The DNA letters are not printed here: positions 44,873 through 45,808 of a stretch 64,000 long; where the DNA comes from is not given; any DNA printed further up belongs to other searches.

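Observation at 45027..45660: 0.6-kb AT-rich insertion with a HEPN-motif ORF wedged between convergent ruvB and a glycosyltransferase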

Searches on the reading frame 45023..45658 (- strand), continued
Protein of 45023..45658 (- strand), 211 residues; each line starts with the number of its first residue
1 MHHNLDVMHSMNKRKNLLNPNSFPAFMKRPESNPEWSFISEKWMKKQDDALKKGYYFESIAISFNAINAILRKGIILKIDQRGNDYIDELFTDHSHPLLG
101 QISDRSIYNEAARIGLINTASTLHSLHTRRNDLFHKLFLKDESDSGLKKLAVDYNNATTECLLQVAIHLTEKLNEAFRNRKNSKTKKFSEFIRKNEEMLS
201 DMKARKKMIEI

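Call 42: fold_search(model_id=the predicted structure, library=pdb)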
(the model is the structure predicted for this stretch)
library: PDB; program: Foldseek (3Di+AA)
matches with E <= 10: 240; with E <= 0.001: 0
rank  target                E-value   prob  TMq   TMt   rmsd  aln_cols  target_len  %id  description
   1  6z0c_A                6.2e-01  0.21  0.24  0.23  15.5       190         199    8  Structure of in silico modelled artificial Maquette-3 protein (released 2021-03-17)
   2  6z0c_B                6.5e-01  0.21  0.24  0.23  15.5       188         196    9  Structure of in silico modelled artificial Maquette-3 protein (released 2021-03-17)
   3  5vju                  6.8e-01  0.20  0.24  0.23  15.6       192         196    9  De Novo Photosynthetic Reaction Center Protein Variant Equipped with His-Tyr H-bond, Heme B, and Cd(II) ions (released 2018-04-25)
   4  8d9o                  7.6e-01  0.33  0.31  0.29  15.0       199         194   10  De Novo Photosynthetic Reaction Center Protein in Apo-State (released 2022-09-28)
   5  6z0c_D                7.9e-01  0.18  0.23  0.23  15.5       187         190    9  Structure of in silico modelled artificial Maquette-3 protein (released 2021-03-17)
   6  8d9p                  9.2e-01  0.38  0.33  0.31  12.2       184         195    9  De Novo Photosynthetic Reaction Center Protein Equipped with Heme B and Mn(II) cations (released 2022-09-28)
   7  6z0c_C                1.0e+00  0.16  0.24  0.23  15.5       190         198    8  Structure of in silico modelled artificial Maquette-3 protein (released 2021-03-17)
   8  5vjs                  1.1e+00  0.30  0.34  0.32  15.4       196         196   10  De Novo Photosynthetic Reaction Center Protein Equipped with Heme B, a synthetic Zn porphyrin, and Zn(II) cations (released 2018-04-25)
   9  6e9r_A                1.3e+00  0.16  0.21  0.23  16.4       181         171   14  DHF46 filament (released 2018-11-21)
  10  8jbt_B                1.4e+00  0.12  0.16  0.14  12.1       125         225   18  B12-binding domain from Chloracidobacterium thermophilum MerR family protein, anaerobic light state (released 2024-11-13)
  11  7w5m_A                1.4e+00  0.09  0.20  0.17  19.8       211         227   15  Crystal structure of AtNASP in complex of H3 alpha3 helix peptide (released 2022-05-18)
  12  1wwp_A                1.5e+00  0.80  0.42  0.60   5.4       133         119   12  Crystal structure of ttk003001694 from Thermus Thermophilus HB8 (released 2005-07-12)
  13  3c18_A                1.6e+00  0.35  0.35  0.25   7.3       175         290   12  Crystal structure of nucleotidyltransferase-like protein (ZP_00538802.1) from Exiguobacterium sibiricum 255-15 at 1.90 (released 2008-02-12)
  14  8fin_A                1.6e+00  0.16  0.21  0.22  18.1       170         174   15  Multi-state design of two-state switchable hinge proteins (released 2023-08-16)
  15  5lm1_A                1.6e+00  0.06  0.16  0.10  37.7       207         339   12  Crystal Structure of HD-PTP phosphatase in complex with UBAP1 (released 2016-11-30)
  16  8xdj_C                1.9e+00  0.25  0.30  0.39   8.7       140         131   13  Crystal structure of AMPylated HEPN toxin (released 2024-12-18)
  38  7ae6_A                3.0e+00  0.23  0.34  0.40   7.5       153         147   11  Crystal structure of di-AMPylated HEPN(R102A) toxin (released 2020-12-30)
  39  7ae8_A                3.0e+00  0.20  0.35  0.39   7.2       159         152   12  Crystal structure of HEPN(R102A) toxin (released 2020-12-30)
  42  7ae6_B                3.2e+00  0.23  0.35  0.43   7.3       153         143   12  Crystal structure of di-AMPylated HEPN(R102A) toxin (released 2020-12-30)
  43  8yuf_A                3.2e+00  0.18  0.33  0.41   7.9       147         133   14  Crystal structure of HEPN (Q64A) toxin (released 2025-04-02)
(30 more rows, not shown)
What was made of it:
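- Closest known: DUF4145 / AbiU2-like and HEPN-T. Same: 1wwp is the structural hit with the highest Foldseek probability (0.80, target TM-score 0.60; call 42).
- HEPN entries recur among the Foldseek PDB hits: 1wwp (probability 0.80, target TM-score 0.60), 8xeh_D (0.50), and 7ae6, 7ae8, 8xdj and 8yuf (0.39-0.43) (call 42). Foldseek finds nothing with E below 0.6, and designed helical bundles rank above the HEPN entries (call 42).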

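Call 51: search_protein_families(library=pfam, alignment_id=A2, max_evalue=1)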
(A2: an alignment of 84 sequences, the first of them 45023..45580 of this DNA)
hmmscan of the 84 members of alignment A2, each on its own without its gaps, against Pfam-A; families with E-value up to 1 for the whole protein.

A. member 1, window:45023-45580:- (185 aa): 1 family
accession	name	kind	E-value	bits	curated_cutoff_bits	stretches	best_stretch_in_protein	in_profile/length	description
PF16753.10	Tipalpha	-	0.035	14.4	26.6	1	130-165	42-77/151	TNF-alpha-Inducing protein of Helicobacter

B. families by the number of members that match (of 84 scanned): 68 families (the first 25 are shown)
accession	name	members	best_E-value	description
PF01934.22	HepT-like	42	0.0002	Ribonuclease HepT-like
PF18735.6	HEPN_RiboL-PSP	26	3.6e-05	RiboL-PSP-HEPN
PF08780.16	NTase_sub_bind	16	0.001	Nucleotidyltransferase substrate binding protein like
PF13643.11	DUF4145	15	0.0036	Domain of unknown function (DUF4145)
PF12358.13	DUF3644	8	0.007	Domain of unknown function (DUF3644)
PF19679.4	DUF6181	6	0.0016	Family of unknown function (DUF6181)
PF04558.20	tRNA_synt_1c_R1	4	0.00023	Glutaminyl-tRNA synthetase, non-specific RNA binding region part 1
PF01196.24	Ribosomal_L17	4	0.019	Ribosomal protein L17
PF20797.2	HepT-like_2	3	0.031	HepT-like protein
PF17375.8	DUF5397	3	0.1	Family of unknown function (DUF5397)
PF05706.17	CDKN3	3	0.14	Cyclin-dependent kinase inhibitor 3 (CDKN3)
PF10157.14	BORCS6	2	0.025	BLOC-1-related complex sub-unit 6 C-terminal helix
PF11126.13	Phage_DsbA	2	0.082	Transcriptional regulator DsbA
PF05445.17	Pox_ser-thr_kin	1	0.0016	Poxvirus serine/threonine protein kinase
PF16733.10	NRho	1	0.0062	Rhomboid N-terminal domain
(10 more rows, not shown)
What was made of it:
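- Closest known: DUF4145 / AbiU2-like and HEPN-T. Same: 15/84 members hit DUF4145 (call 51).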

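Call 57: find_encoding_contigs(protein=P0081, flank=4000, max_places=2)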
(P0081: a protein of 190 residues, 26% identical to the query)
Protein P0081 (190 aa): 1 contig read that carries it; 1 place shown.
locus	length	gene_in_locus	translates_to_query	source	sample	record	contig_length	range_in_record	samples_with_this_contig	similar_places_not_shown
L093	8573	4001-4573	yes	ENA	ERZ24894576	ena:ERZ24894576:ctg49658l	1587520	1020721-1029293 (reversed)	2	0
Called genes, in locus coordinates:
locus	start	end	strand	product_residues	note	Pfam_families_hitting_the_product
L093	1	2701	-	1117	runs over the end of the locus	PF02384:N6_Mtase, PF18135:Type_ISP_C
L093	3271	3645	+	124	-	-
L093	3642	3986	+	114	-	-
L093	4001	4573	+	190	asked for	-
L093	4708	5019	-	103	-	-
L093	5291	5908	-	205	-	-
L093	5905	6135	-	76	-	-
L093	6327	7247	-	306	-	PF10686:YAcAr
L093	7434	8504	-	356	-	PF23639:DUF7146, PF13362:Toprim_3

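Call 58: find_encoding_contigs(protein=P0080, flank=4000, max_places=2)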
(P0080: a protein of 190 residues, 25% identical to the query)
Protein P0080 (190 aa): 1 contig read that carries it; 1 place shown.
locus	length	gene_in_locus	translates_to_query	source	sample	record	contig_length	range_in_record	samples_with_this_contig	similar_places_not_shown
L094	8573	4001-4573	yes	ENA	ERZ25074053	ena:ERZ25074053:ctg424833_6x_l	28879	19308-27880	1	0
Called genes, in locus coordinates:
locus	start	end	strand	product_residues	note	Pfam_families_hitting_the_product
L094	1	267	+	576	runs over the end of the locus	PF00920:ILVD_EDD_N, PF24877:ILV_EDD_C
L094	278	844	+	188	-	-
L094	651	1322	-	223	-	PF02899:Phage_int_SAM_1 (weak), PF13495:Phage_int_SAM_4, PF00589:Phage_integrase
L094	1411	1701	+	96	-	PF01527:HTH_Tnp_1, PF13542:HTH_Tnp_ISL3 (weak), PF13518:HTH_28 (weak)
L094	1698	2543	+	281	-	PF13276:HTH_21, PF00665:rve, PF13683:rve_3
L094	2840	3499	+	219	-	-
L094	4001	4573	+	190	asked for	-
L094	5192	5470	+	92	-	-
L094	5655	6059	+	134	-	-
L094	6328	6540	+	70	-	PF15919:HicB_lk_antitox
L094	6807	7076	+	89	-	PF10387:DUF2442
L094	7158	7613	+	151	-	-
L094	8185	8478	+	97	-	PF05016:ParE_toxin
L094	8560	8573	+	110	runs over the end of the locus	-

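Call 59: find_encoding_contigs(protein=P0007, flank=4000, max_places=2)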
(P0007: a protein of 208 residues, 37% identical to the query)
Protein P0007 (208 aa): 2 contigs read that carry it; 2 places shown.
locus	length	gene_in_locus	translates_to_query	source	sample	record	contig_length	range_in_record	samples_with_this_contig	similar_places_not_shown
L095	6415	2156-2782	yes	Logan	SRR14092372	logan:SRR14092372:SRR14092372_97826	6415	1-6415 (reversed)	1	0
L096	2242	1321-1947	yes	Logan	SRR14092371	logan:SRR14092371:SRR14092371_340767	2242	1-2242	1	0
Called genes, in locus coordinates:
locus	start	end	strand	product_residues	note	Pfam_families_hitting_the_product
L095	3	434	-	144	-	?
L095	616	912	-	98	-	-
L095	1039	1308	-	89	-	PF00312:Ribosomal_S15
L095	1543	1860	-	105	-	-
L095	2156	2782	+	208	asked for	-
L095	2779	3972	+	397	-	-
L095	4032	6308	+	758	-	PF00580:UvrD-helicase, PF13245:AAA_19, PF13604:AAA_30 (faint), PF01443:Viral_helicase1 (faint), PF13361:UvrD_C, PF13538:UvrD_C_2 (weak)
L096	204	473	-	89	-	PF00312:Ribosomal_S15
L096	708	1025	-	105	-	-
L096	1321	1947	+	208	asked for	-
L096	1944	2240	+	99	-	?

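Call 60: search_protein_families(library=padloc, alignment_id=A2, max_evalue=1)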
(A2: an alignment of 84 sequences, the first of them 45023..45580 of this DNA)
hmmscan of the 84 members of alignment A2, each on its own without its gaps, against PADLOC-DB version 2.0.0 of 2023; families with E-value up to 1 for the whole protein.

A. member 1, window:45023-45580:- (185 aa): 0 families

B. families by the number of members that match (of 84 scanned): 19 families
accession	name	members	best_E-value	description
PDLC03792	RTas1465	25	7.5e-05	DRT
PDLC01688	DUF3644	9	0.0037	DUF3644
PDLC00860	E2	2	0.011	E2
PDLC02974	WH_III-A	1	0.00097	-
PDLC02368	PycC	1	0.0022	-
PDLC03873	LmuC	1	0.0034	-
PDLC00762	PycC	1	0.0036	Pycsar cyclase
PDLC01223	Cas11f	1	0.0052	CAS-III-F; effector_SS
PDLC04746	PDC-M63B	1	0.0057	-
PDLC04038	PD-T4-5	1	0.0069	-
PDLC02819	DpdC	1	0.0091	DpdC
PDLC00318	PtuB1|PtuB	1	0.014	Unknown function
PDLC00427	ThsB1|ThsB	1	0.019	TIR-like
PDLC01509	Csx1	1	0.024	CAS-III; associated_signaling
PDLC01597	Csn2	1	0.032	CAS-II-A; acquisition_associated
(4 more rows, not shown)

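Call 61: search_protein_families(library=ncbifam, alignment_id=A2, max_evalue=1)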
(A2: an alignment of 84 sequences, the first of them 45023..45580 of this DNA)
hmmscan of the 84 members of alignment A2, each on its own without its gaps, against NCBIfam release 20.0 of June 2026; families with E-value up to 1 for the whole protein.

A. member 1, window:45023-45580:- (185 aa): 0 families

B. families by the number of members that match (of 84 scanned): 45 families (the first 25 are shown)
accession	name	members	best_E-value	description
NF047751.1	HepT_toxin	41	2.8e-05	type VII toxin-antitoxin system HepT family RNase toxin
NF040741.1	ornith_OrtB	5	0.0026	2-amino-4-oxopentanoate thiolase subunit OrtB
TIGR00059.1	L17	3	0.0098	50S ribosomal protein L17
NF043070.1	DppA_dipep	3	0.029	dipeptide ABC transporter periplasmic-binding protein DppA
NF041924.1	QatB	2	0.0074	Qat anti-phage system associated protein QatB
NF010412.0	PRK13838.1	2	0.022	conjugal transfer pilin processing protease TraF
NF007485.0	PRK10078.1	2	0.036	ribose 1,5-bisphosphokinase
NF051483.1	PA0613_fam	2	0.092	PA0613 family protein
NF010719.0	PRK14121.1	1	0.00074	tRNA (guanosine(46)-N7)-methyltransferase TrmB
NF007687.2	PRK10363.1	1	0.0047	cell-envelope stress modulator CpxP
NF005925.0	PRK07938.1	1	0.005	enoyl-CoA hydratase family protein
NF000472.1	vanY_AFMPt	1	0.0078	VanY-A/VanY-F/VanY-M family D-Ala-D-Ala carboxypeptidase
NF033806.2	laterosporulin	1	0.008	laterosporulin family class IId bacteriocin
NF001315.0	PRK00258.2-4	1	0.008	shikimate dehydrogenase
NF002022.0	PRK00843.1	1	0.0091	NAD(P)-dependent glycerol-1-phosphate dehydrogenase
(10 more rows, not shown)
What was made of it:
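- NCBIfam HepT_toxin: 41/84 (call 61).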

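Call 62: search_solved_structures(query=A2, max_evalue=10, show_alignments=4)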
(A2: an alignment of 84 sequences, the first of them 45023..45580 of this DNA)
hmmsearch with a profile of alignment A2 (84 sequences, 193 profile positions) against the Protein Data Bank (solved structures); distinct sequences matched with E-value up to 10: 4.
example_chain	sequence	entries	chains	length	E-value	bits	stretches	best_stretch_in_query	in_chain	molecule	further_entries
5jw9_B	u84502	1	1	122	0.61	12.7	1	97-176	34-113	RNA polymerase II elongation factor ELL2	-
3gyt_A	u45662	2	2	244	0.65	12.7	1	86-123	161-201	Nuclear hormone receptor of the steroid/thyroid hormone receptors superfamily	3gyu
1txd_A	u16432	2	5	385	0.65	12.6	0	119-152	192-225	Rho guanine nucleotide exchange factor 12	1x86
4ok9_A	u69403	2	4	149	1.4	11.6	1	85-118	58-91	Hut operon positive regulatory protein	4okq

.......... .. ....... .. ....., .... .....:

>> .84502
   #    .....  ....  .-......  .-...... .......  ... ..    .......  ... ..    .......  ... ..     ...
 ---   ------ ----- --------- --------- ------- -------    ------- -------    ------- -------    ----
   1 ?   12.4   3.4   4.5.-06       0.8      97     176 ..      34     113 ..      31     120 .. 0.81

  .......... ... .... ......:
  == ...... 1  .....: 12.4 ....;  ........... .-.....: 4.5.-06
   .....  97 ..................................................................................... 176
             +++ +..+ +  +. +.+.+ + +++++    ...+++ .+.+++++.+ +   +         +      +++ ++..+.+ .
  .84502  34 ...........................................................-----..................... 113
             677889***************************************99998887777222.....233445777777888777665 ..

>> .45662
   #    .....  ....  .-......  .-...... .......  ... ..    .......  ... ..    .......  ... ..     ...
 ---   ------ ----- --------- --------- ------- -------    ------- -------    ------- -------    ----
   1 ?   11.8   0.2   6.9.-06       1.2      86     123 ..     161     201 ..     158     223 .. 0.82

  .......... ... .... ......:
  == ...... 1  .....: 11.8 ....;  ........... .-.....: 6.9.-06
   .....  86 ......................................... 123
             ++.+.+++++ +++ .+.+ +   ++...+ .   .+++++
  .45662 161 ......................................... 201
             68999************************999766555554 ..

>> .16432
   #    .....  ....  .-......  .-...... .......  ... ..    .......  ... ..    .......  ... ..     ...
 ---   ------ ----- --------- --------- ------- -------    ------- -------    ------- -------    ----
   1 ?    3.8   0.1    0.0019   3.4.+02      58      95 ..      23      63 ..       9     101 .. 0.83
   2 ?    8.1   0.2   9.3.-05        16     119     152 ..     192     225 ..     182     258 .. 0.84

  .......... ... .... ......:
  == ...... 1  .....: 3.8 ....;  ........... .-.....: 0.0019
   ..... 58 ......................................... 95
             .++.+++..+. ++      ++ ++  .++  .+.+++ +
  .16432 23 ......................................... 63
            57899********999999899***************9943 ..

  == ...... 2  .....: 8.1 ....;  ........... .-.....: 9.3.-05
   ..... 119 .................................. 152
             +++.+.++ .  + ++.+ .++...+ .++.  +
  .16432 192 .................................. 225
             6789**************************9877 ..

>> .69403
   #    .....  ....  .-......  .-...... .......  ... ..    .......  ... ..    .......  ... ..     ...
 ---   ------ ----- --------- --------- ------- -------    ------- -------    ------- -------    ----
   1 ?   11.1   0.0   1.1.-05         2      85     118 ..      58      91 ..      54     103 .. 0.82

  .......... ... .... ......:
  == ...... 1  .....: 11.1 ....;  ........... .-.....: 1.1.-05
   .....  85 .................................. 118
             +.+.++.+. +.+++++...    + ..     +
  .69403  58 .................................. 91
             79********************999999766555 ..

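Call 63: search_dna_similar(query=window:45023-45580:-, collection=plasmids, mode=protein, max_evalue=0.1)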
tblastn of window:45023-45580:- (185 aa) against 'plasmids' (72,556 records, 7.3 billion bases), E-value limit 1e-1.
No match.

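Call 64: search_dna_similar(query=window:45023-45580:-, collection=phages, mode=protein, max_evalue=0.1)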
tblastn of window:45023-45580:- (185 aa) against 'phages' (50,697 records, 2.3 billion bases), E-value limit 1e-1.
No match.
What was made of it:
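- The family is absent from the phage and plasmid collections searched (calls 63, 64).
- Tried and rejected: There was no match (calls 63, 64).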
